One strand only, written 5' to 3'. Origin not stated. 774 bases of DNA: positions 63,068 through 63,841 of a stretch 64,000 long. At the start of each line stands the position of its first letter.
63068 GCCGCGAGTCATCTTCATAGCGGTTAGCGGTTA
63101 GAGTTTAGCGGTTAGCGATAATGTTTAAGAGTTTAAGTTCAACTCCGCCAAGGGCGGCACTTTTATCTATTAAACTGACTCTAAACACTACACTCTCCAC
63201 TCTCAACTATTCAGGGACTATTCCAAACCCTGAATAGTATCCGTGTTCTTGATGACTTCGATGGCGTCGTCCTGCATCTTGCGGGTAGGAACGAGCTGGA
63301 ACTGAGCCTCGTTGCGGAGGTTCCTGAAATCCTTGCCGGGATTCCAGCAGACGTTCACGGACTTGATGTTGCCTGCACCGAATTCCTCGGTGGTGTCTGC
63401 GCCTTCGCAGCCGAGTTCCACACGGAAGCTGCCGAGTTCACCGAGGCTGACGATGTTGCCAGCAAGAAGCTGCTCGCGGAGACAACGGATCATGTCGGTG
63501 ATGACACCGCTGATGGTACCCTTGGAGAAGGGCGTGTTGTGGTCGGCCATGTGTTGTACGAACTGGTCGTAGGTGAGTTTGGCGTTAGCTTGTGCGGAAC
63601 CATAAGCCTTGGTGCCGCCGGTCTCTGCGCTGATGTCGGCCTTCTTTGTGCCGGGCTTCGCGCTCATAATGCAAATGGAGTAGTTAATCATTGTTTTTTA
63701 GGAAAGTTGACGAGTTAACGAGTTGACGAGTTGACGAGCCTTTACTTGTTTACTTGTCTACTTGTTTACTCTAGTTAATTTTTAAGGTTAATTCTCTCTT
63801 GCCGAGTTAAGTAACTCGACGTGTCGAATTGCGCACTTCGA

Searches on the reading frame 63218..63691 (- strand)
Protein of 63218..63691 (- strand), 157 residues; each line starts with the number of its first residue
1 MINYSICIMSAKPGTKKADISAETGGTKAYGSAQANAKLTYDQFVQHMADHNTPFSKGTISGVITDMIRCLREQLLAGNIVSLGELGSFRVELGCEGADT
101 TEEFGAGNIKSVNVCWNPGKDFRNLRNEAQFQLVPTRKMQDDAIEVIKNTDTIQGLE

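Call 7: search_protein_families(library=pfam, proteins=[window:63218-63691:-])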
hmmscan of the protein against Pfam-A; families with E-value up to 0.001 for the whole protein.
window:63218-63691:- (157 aa): 2 families
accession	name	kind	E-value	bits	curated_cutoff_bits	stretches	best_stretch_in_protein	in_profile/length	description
PF18291.6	HU-HIG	-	2.9e-21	76.2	26.2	1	17-132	9-124/125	HU domain fused to wHTH, Ig, or Glycine-rich motif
PF00216.26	Bac_DNA_binding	-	0.00066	20.3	22.4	0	40-92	2-53/90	Bacterial DNA-binding protein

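Call 16: find_encoding_contigs(protein=window:63218-63691:-, flank=10000, max_places=10)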
Protein window:63218-63691:- (157 aa): 4 contigs read that carry it; 2 places shown.
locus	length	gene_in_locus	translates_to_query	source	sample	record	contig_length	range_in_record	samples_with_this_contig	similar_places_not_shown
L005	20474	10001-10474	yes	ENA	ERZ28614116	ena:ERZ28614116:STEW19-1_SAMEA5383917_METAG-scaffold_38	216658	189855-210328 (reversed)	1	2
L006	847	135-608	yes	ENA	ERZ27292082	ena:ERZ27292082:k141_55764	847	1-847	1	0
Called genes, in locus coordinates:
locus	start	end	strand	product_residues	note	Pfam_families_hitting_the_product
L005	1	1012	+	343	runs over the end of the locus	-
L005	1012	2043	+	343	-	PF02388:FemAB (weak), PF04339:FemAB_like, PF13480:Acetyltransf_6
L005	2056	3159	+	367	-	PF14907:NTP_transf_5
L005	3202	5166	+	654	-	PF01073:3Beta_HSD, PF01370:Epimerase, PF02719:Polysacc_synt_2, PF04321:RmlD_sub_bind, PF16363:GDP_Man_Dehyd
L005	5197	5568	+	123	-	PF19480:DUF6016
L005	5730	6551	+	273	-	-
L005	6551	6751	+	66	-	-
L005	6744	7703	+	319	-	-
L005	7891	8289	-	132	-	-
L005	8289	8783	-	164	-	-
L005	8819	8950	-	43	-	-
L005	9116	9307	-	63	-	-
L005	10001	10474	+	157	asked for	PF18291:HU-HIG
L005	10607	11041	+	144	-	-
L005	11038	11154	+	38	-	-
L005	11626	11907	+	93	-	-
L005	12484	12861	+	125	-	-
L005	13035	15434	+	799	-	PF13148:DUF3987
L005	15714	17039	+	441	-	PF01041:DegT_DnrJ_EryC1, PF00155:Aminotran_1_2, PF01041:DegT_DnrJ_EryC1 (weak)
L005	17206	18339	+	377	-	PF14907:NTP_transf_5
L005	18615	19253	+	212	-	PF01936:NYN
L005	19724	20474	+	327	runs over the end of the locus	PF02540:NAD_synthase (weak), PF00958:GMP_synt_C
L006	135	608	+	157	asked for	PF18291:HU-HIG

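Call 52: search_protein_families(library=pfam, proteins=[L005:5730-6551:+, L005:6551-6751:+, L005:6744-7703:+, L005:7891-8289:-, L005:8289-8783:-, L005:9116-9307:-, L005:10607-11041:+, L005:11626-11907:+, L005:12484-12861:+, L005:18615-19253:+], max_evalue=0.1)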
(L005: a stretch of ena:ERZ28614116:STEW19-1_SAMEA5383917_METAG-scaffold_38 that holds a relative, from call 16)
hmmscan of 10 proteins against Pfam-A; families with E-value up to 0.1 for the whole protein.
L005:5730-6551:+ (273 aa): 0 families

L005:6551-6751:+ (66 aa): 0 families

L005:6744-7703:+ (319 aa): 0 families

L005:7891-8289:- (132 aa): 0 families

L005:8289-8783:- (164 aa): 4 families
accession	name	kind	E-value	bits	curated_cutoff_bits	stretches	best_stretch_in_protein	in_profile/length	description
PF00170.26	bZIP_1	-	0.009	16.5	27.6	1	33-75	21-63/64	bZIP transcription factor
PF05557.18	MAD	-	0.012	14.5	30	1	12-70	416-473/661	Mitotic checkpoint protein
PF25762.1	HAUS1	-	0.021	15.1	40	1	25-100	115-190/236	HAUS augmin-like complex subunit 1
PF14197.11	Cep57_CLD_2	-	0.092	13.3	27.1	0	27-61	27-61/67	Centrosome localisation domain of PPC89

L005:9116-9307:- (63 aa): 9 families
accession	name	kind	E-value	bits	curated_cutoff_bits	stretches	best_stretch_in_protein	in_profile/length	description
PF14053.11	DUF4248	-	0.00015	22.1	27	1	14-53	21-63/68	Domain of unknown function (DUF4248)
PF13551.12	HTH_29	-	0.0015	19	28.1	1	8-40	17-53/64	Winged helix-turn helix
PF13384.12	HTH_23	-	0.011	16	24.6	1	8-27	22-42/50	Homeodomain-like domain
PF13518.12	HTH_28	-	0.019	15.5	25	0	8-27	17-36/52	Helix-turn-helix domain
PF20432.4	Xre-like-HTH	-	0.028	15.2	25.8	1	7-31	27-50/63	Antitoxin Xre-like helix-turn-helix domain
PF13560.12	HTH_31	-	0.058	14.2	27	0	8-58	19-57/64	Helix-turn-helix domain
PF00356.27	LacI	-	0.059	13.6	27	1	8-28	4-24/46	Bacterial regulatory proteins, lacI family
PF01527.26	HTH_Tnp_1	-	0.077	13.7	24.1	0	8-40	28-57/75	Transposase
PF13011.12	LZ_Tnp_IS481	-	0.094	13.5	22.2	1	10-34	32-57/85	leucine-zipper of insertion element IS481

L005:10607-11041:+ (144 aa): 0 families

L005:11626-11907:+ (93 aa): 0 families

L005:12484-12861:+ (125 aa): 0 families

L005:18615-19253:+ (212 aa): 1 family
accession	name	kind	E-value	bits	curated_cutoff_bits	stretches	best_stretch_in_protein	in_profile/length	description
PF01936.24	NYN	-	5e-13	50.2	24.2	1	5-162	1-132/145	NYN domain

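Call 53: search_protein_families(library=ncbifam, proteins=[L005:5730-6551:+, L005:6744-7703:+, L005:7891-8289:-, L005:8289-8783:-, L005:9116-9307:-, L005:10607-11041:+, L005:11626-11907:+, L005:12484-12861:+, L005:13035-15434:+, L005:10001-10474:+], max_evalue=0.1)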
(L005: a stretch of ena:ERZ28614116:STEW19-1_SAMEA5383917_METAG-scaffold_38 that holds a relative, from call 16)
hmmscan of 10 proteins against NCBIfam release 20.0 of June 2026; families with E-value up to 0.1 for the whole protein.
L005:5730-6551:+ (273 aa): 1 family
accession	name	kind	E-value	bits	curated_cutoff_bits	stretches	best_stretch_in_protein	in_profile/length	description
TIGR04255.1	sporadTIGR04255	subfamily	1.3e-06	28.5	30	1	59-269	51-249/252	TIGR04255 family protein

L005:6744-7703:+ (319 aa): 5 families
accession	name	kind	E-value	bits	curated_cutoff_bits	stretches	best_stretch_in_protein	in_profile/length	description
NF049846.1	blaAHM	exception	2.4e-07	30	590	1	184-285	192-291/304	AHM family subclass B3-like metallo-beta-lactamase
NF058524.1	6A-MBL_enzyme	equivalog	2.6e-07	30.1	220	2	158-238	174-261/346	anti-phage 6A-MBL system MBL-fold protein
NF008580.0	PRK11539.1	equivalog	1.8e-05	23.3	969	1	183-281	618-717/758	ComEC family protein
TIGR00361.1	ComEC_Rec2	equivalog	4.4e-05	21.8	190.05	1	183-282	560-659/663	DNA internalization-related competence protein ComEC/Rec2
NF041809.1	Avs1a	equivalog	0.0045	15.8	420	1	176-255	242-325/387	AVAST type 1 anti-phage system MBL fold metallo-hydrolase Avs1a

L005:7891-8289:- (132 aa): 1 family
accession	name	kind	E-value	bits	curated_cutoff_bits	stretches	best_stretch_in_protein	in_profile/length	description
NF011322.0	PRK14735.1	equivalog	0.092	12.6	202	0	89-116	19-46/139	F0F1 ATP synthase subunit epsilon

L005:8289-8783:- (164 aa): 3 families
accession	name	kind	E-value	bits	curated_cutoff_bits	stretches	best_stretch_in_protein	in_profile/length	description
NF010535.0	PRK13923.1-3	equivalog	0.0076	16.1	257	1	23-70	119-166/193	sporulation-specific transcriptional regulator GerR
NF045487.1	ASRP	equivalog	0.025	13.2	300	1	18-72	388-442/593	archaea-specific SMC-related protein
TIGR01843.1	type_I_hlyD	subfamily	0.083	11.8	208.65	1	16-124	121-223/422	HlyD family type I secretion periplasmic adaptor subunit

L005:9116-9307:- (63 aa): 3 families
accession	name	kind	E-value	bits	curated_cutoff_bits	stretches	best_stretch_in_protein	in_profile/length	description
NF040700.1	VPA1262_N_dom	domain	0.062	12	80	1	7-58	74-123/478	VPA1262 family N-terminal domain-containing protein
TIGR03968.1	mycofact_TetR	equivalog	0.095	12.3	224.9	0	7-26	33-52/190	mycofactocin system transcriptional regulator MftR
NF033577.2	transpos_IS481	equivalog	0.095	12.2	224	0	5-41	15-52/284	IS481 family transposase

L005:10607-11041:+ (144 aa): 0 families

L005:11626-11907:+ (93 aa): 0 families

L005:12484-12861:+ (125 aa): 0 families

L005:13035-15434:+ (799 aa): 0 families

L005:10001-10474:+ (157 aa): 1 family
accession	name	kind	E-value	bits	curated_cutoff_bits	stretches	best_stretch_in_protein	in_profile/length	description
TIGR01201.1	HU_rel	subfamily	2.6e-17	63.2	68.6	1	16-134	7-127/170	HU family DNA-binding protein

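Call 74: search_protein_families(library=phrogs, proteins=[window:63218-63691:-, L005:9116-9307:-, L005:8289-8783:-, L005:7891-8289:-], max_evalue=0.001)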
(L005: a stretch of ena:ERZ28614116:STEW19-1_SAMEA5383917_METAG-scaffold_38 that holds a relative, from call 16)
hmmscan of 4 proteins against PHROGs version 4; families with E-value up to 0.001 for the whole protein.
window:63218-63691:- (157 aa): 0 families

L005:9116-9307:- (63 aa): 0 families

L005:8289-8783:- (164 aa): 0 families

L005:7891-8289:- (132 aa): 0 families
